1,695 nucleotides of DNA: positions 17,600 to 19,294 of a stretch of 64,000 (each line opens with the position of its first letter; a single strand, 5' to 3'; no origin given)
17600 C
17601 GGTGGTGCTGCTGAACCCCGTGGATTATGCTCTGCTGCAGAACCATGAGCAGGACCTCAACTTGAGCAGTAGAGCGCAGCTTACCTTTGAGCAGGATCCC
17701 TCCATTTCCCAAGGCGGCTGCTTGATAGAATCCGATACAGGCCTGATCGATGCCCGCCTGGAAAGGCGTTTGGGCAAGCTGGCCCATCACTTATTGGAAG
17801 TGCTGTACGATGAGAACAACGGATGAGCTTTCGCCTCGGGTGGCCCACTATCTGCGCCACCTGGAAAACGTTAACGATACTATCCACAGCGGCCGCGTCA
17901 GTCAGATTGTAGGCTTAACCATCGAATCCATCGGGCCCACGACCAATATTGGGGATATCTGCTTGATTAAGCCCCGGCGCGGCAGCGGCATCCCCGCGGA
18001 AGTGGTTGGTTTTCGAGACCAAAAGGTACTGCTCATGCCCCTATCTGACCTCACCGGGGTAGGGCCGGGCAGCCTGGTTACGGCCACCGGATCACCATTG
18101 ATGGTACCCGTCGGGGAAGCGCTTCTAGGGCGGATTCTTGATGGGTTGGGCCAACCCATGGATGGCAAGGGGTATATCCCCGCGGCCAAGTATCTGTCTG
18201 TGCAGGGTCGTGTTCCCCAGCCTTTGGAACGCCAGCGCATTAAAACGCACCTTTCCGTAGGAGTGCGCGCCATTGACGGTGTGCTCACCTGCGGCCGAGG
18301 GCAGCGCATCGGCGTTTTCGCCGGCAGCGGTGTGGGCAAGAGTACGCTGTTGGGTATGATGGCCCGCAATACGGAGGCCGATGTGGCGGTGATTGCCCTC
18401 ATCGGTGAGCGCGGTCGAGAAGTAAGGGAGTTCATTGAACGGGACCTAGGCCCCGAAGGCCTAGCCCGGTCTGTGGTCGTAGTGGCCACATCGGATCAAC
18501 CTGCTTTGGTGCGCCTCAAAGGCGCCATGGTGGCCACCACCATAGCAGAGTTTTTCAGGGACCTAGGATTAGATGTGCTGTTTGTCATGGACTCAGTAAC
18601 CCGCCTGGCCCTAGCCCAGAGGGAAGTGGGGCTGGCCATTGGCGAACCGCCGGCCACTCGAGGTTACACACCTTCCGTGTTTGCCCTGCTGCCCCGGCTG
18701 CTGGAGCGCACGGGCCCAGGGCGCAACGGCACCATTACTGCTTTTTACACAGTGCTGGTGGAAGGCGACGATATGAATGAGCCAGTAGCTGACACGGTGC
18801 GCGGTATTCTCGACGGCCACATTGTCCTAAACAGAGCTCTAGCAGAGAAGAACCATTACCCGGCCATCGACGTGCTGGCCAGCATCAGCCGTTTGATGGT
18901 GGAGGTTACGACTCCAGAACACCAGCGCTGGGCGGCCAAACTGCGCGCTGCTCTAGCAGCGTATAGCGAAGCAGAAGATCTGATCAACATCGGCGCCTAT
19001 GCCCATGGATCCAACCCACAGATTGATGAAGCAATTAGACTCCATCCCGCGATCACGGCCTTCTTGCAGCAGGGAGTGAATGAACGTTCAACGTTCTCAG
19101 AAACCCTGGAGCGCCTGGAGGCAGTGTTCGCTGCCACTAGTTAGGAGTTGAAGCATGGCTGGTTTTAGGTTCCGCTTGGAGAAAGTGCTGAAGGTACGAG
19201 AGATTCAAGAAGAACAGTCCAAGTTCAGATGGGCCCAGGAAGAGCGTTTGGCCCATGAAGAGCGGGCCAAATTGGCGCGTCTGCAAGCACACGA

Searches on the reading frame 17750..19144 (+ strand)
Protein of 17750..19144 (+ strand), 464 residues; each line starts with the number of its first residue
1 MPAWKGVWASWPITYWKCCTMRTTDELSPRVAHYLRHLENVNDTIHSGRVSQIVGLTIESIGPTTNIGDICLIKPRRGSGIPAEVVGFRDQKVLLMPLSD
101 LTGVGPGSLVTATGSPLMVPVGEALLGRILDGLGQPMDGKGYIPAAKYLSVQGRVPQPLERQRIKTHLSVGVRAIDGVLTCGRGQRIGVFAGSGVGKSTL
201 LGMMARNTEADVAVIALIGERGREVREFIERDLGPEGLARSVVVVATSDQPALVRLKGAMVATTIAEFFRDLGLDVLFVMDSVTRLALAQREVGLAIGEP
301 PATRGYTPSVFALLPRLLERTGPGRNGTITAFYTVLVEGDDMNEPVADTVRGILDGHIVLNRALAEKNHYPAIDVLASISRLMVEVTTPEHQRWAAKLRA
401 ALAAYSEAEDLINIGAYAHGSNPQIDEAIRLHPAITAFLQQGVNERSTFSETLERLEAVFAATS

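Call 60: search_protein_families(library=pfam, proteins=[window:17750-19144:+], max_evalue=0.001)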
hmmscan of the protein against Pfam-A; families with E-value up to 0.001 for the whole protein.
window:17750-19144:+ (464 aa): 3 families
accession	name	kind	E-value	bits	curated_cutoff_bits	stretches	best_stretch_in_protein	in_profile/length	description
PF00006.31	ATP-synt_ab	-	9.4e-88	293.8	29.5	1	171-380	1-213/213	ATP synthase alpha/beta family, nucleotide-binding domain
PF18269.6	T3SS_ATPase_C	-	3.5e-29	100.9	22.7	1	387-457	1-71/72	T3SS EscN ATPase C-terminal domain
PF02874.29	ATP-synt_ab_N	-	6.5e-06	27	20.9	1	50-114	1-69/69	ATP synthase alpha/beta family, beta-barrel domain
